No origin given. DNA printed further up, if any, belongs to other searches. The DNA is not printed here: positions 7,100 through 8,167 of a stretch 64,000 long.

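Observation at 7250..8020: DsbA-like protein with circularly permuted thioredoxin fold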

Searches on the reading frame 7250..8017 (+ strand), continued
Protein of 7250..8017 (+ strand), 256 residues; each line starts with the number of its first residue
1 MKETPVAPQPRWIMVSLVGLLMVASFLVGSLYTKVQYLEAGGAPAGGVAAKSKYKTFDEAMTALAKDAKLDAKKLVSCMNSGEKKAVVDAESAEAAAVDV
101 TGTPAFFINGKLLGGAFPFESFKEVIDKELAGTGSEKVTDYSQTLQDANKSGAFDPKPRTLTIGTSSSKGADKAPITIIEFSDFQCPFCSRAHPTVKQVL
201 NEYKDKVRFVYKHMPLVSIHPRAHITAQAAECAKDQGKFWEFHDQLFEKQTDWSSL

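Call 19: predict_structure(alignment_id=A1)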
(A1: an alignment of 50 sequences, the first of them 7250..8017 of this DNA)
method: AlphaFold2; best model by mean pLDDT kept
length: 256 residues; sequences in the alignment: 50
mean_pLDDT: 93.7   pTM: 0.80
mean pLDDT of the five models: 93.7, 92.6, 92.0, 91.8, 91.7
residues with pLDDT >= 90: 223; 70-90: 16; 50-70: 12; < 50: 5
segments of 3 or more residues with pLDDT < 50: 42-46
pLDDT, mean of each block of 10 residues (from residue 1): 72 93 94 74 54 95 98 98 98 97 97 98 99 98 98 97 97 98 97 98 98 97 98 98 98 95
secondary structure, 60 per line:
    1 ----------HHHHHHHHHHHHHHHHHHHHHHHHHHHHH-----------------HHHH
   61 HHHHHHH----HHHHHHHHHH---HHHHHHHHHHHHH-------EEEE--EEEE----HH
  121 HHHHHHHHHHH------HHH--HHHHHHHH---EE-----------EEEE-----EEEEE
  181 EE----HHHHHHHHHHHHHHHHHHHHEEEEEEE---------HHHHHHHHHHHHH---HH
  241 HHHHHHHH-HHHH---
elements in order: H11-39 H57-67 H72-81 H85-97 E105-108 E111-114 H119-131 H143-150 E167-170 E176-182 H187-206 E207-213 H223-235 H239-248 H250-253

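Call 21: fold_search(model_id=the predicted structure, library=pdb)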
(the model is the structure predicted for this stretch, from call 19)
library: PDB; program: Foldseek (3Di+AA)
matches with E <= 10: 212; with E <= 0.001: 1
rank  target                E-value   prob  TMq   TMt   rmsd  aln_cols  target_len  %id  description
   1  1un2                  6.1e-05  1.00  0.46  0.61   6.1       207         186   18  Crystal structure of circularly permuted CPDSBA_Q100T99: Preserved Global Fold and Local Structural Adjustments (released 2003-09-26)
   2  3eu3                  8.0e-03  1.00  0.30  0.41   2.9        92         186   29  Crystal Structure of BdbD from Bacillus subtilis (reduced) (released 2009-06-16)
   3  4xvw_R                8.0e-03  0.82  0.21  0.24  14.9       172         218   14  Crystal structure of Proteus mirabilis ScsC in a compact conformation (released 2016-06-08)
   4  7jve_F                9.4e-03  1.00  0.32  0.33   3.0        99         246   22  Crystal structure of Salmonella enterica Typhimurium BcfH (released 2021-04-21)
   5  7jve_B                1.1e-02  1.00  0.32  0.33   3.0        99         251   22  Crystal structure of Salmonella enterica Typhimurium BcfH (released 2021-04-21)
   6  5idr_F                1.1e-02  0.75  0.20  0.23  15.7       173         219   15  Crystal structure of Proteus Mirabilis ScsC in a transitional conformation (released 2017-08-02)
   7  4xvw_J                1.2e-02  0.72  0.20  0.22  15.2       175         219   13  Crystal structure of Proteus mirabilis ScsC in a compact conformation (released 2016-06-08)
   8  3gyk_B                2.0e-02  1.00  0.30  0.44   1.6        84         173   33  The crystal structure of a thioredoxin-like oxidoreductase from Silicibacter pomeroyi DSS-3 (released 2009-06-09)
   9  4n30                  2.1e-02  1.00  0.30  0.41   3.1        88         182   32  Crystal structure of Pseudomonas aeruginosa DsbA2 (released 2013-12-04)
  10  4gxz_D                2.1e-02  1.00  0.26  0.38   3.9        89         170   24  Crystal structure of a periplasmic thioredoxin-like protein from Salmonella enterica serovar Typhimurium (released 2013-07-17)
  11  4gxz_C                4.4e-02  0.80  0.21  0.29  11.8       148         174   14  Crystal structure of a periplasmic thioredoxin-like protein from Salmonella enterica serovar Typhimurium (released 2013-07-17)
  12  7unn                  4.6e-02  1.00  0.28  0.29   3.0        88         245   40  Thiol-disulfide oxidoreductase TsdA from Corynebacterium diphtheriae (released 2022-04-20)
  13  6mhh                  4.6e-02  0.51  0.20  0.24  12.5       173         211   13  Proteus mirabilis ScsC linker (residues 39-49) deletion and N6K mutant (released 2019-03-06)
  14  3gyk_A                4.9e-02  1.00  0.30  0.44   1.6        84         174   33  The crystal structure of a thioredoxin-like oxidoreductase from Silicibacter pomeroyi DSS-3 (released 2009-06-09)
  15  9edl_B                4.9e-02  1.00  0.31  0.34   2.6        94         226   20  Crystal structure of Francisella tularensis DsbA1 (released 2024-12-18)
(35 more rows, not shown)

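Call 22: search_protein_representatives(alignment_id=A1)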
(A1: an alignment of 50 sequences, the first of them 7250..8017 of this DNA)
Query: 50 sequences, 257 profile positions. Proteins with E-value up to 0.001 (for the whole library): 65241; up to 1e-10: 43538; up to 1e-30: 10183. The best 150 are listed.
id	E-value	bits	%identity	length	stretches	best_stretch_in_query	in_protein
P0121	2.0e-241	814.0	-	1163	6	62-252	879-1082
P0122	2.6e-237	800.5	-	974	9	63-252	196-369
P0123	1.2e-220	745.9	-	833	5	63-252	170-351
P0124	4.0e-220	744.2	-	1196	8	62-253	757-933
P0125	1.7e-211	715.9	-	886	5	60-252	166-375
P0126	5.1e-209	707.8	-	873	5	61-252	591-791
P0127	1.0e-198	674.0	-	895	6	59-253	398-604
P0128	9.3e-194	657.8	-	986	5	61-253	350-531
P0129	5.8e-193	655.2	-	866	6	62-252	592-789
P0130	1.3e-184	627.8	-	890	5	61-251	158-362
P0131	2.1e-180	614.0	-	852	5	60-252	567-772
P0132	8.7e-177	602.2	-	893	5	62-252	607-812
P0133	6.3e-173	589.5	-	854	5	59-254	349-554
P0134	4.8e-169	576.8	-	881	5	60-251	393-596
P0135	9.7e-168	572.5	-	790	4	59-250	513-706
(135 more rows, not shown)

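Call 26: find_related_loci(query=A1, collection=genome_contigs, flank=4000)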
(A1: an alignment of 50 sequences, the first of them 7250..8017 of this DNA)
Query A1 (256 aa) in genome_contigs; peptide patterns used: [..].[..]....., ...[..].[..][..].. (x = any residue, [..] = any of these).
600 stretches matched a pattern (row limit reached: there are more); 582 encode a relative of the query (tblastn E <= 1e-3); the best 80 are kept; 80 distinct loci.
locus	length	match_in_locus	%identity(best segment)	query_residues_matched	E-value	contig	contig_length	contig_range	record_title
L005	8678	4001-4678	51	25-256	2e-70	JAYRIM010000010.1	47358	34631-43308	MAG: Candidatus Levyibacteriota bacterium isolate SZ_szas25bin.53 k141_756766, whole genome shotgun sequence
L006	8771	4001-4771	42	1-248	9e-67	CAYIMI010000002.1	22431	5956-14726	MAG TPA_asm: uncultured Gammaproteobacteria bacterium isolate ERP119705_co24_607 genome assembly, contig: NODE_2499_leng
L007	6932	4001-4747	42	2-248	1e-62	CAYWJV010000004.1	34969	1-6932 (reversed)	MAG TPA_asm: uncultured Gammaproteobacteria bacterium isolate binchicken_co387_50 genome assembly, contig: NODE_740_leng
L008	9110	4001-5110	43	58-256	1e-48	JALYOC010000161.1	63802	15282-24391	MAG: Myxococcota bacterium isolate MDV bin1 SD1454-56_k127_983121, whole genome shotgun sequence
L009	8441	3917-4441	45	61-251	3e-47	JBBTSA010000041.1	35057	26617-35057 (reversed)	MAG: Patescibacteria group bacterium isolate H51-bin048_1 H51_bin048_1_000000000041, whole genome shotgun sequence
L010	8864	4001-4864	43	59-250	1e-44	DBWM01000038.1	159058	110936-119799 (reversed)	MAG TPA_asm: Myxococcales bacterium UBA1238 UBA1238_contig_8308, whole genome shotgun sequence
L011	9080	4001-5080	41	60-256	6e-43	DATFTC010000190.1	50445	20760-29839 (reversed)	MAG TPA_asm: Myxococcaceae bacterium isolate SMAG_U9400 k141_3478721, whole genome shotgun sequence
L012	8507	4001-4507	42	63-248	2e-42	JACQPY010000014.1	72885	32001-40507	MAG: Candidatus Kerfeldbacteria bacterium isolate NC_groundwater_1319_Ag_S-0.2um_58_88 S_p2_S4_coassembly_k141_2676400,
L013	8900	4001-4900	41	61-250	1e-41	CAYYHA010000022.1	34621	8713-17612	MAG TPA_asm: uncultured Myxococcia bacterium isolate SRP162660_co1_4 genome assembly, contig: NODE_298_length_34621_cov_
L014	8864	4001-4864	41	59-250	2e-41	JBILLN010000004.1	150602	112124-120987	MAG: Bradymonadia bacterium isolate ME2017-08-05_3300034118_group7_bin165 Rohwer_bin1474_scaffold_4_c1, whole genome sho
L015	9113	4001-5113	39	60-250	8e-41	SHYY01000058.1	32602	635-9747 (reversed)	MAG: Myxococcales bacterium isolate Baikal-deep-G131 BACOMB-C5955, whole genome shotgun sequence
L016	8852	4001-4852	41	60-250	1e-40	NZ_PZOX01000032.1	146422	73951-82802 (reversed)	Vitiosangium sp. GDMCC 1.1324 contig32, whole genome shotgun sequence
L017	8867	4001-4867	42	60-256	3e-40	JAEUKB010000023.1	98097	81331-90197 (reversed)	MAG: Myxococcales bacterium isolate new MAG-84 k141_4001804, whole genome shotgun sequence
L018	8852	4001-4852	41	65-254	4e-40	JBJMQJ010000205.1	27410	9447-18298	MAG: Myxococcales bacterium isolate H1_18_all_fractions_conc_118_70_14 k255_2713666, whole genome shotgun sequence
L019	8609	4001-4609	39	56-256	8e-40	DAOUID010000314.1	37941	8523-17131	MAG TPA_asm: Dehalococcoidia bacterium isolate S21_135 k103_988602, whole genome shotgun sequence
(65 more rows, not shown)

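Call 32: search_protein_families(library=ncbifam, proteins=[window:7250-8017:+], max_evalue=0.01)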
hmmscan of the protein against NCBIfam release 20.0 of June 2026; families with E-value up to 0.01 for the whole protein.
window:7250-8017:+ (256 aa): 8 families
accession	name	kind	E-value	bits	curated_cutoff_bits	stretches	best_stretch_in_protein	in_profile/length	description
NF041057.1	Rcas_1661_fam_Se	equivalog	2.5e-30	105.9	190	2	169-252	84-170/247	Rcas_1661 family thioredoxin-like (seleno)lipoprotein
NF047695.1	ThlDiSintDsbAHaem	equivalog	0.0002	20.8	290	0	51-111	117-176/206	thiol:disulfide interchange protein DsbA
TIGR02190.1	GlrX-dom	hypoth_equivalog_domain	0.00084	19.2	99.3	0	176-198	8-30/79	glutaredoxin-family domain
NF008401.0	PRK11200.1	equivalog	0.001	19.2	84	0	181-211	6-35/87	GrxA family glutaredoxin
TIGR00411.1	redox_disulf_1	equivalog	0.0012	18.9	92.75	0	181-208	6-33/82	MJ0307 family thioredoxin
NF008198.0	PRK10954.1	equivalog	0.0019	18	279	0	67-112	132-177/207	thiol:disulfide interchange protein DsbA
NF008657.0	PRK11657.1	equivalog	0.003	16.8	124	1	168-247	111-186/251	thiol:disulfide interchange protein DsbG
NF033782.1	lipoprot_Omp28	subfamily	0.0071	15.6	150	0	177-228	41-93/264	Omp28 family outer membrane lipoprotein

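Call 59: find_encoding_contigs(protein=P0004, flank=10000, max_places=2)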
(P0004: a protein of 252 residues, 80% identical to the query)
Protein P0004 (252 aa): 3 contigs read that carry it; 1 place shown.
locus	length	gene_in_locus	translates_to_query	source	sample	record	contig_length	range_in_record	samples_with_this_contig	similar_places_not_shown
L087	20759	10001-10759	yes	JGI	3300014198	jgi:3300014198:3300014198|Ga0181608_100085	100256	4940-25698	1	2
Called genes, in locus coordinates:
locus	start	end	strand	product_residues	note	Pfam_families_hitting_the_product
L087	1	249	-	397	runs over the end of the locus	PF07690:MFS_1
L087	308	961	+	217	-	PF01564:Spermine_synth, PF13649:Methyltransf_25 (weak)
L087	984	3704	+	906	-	PF07517:SecA_DEAD, PF01043:SecA_PP_bind, PF21090:P-loop_SecA, PF07516:SecA_SW, PF02810:SEC-C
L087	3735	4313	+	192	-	PF04307:YdjM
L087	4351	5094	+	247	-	PF01411:tRNA-synt_2c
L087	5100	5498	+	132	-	PF09945:DUF2177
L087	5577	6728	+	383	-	PF13462:Thioredoxin_4, PF01323:DSBA, PF13743:Thioredoxin_5 (faint)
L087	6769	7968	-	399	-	PF12704:MacB_PCD, PF02687:FtsX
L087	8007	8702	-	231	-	PF02463:SMC_N, PF00005:ABC_tran, PF13304:AAA_21 (faint)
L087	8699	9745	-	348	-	PF26002:Beta-barrel_AprE (faint), PF25990:Beta-barrel_YknX, PF25967:RND-MFP_C (weak), PF25975:CzcB_C, PF25989:YknX_C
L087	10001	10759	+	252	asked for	PF01323:DSBA, PF13098:Thioredoxin_2 (faint), PF13462:Thioredoxin_4, PF01323:DSBA (weak)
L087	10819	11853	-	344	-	PF01078:Mg_chelatase (faint), PF05496:RuvB_N, PF13191:AAA_16 (faint), PF00004:AAA, PF07728:AAA_5 (weak), PF17864:AAA_lid_4, PF05491:WHD_RuvB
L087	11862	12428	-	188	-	PF01330:RuvA_N, PF14520:HHH_5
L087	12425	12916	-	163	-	PF02075:RuvC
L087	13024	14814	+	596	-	PF10502:Peptidase_S26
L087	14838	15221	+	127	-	-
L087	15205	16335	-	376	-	PF07907:YibE_F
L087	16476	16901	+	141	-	PF01475:FUR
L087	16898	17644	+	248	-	PF02535:Zip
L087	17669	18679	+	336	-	PF03462:PCRF, PF00472:RF-1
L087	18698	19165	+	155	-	-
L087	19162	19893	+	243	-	PF00005:ABC_tran, PF13304:AAA_21 (faint)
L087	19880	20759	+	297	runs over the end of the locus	PF18075:FtsX_ECD, PF02687:FtsX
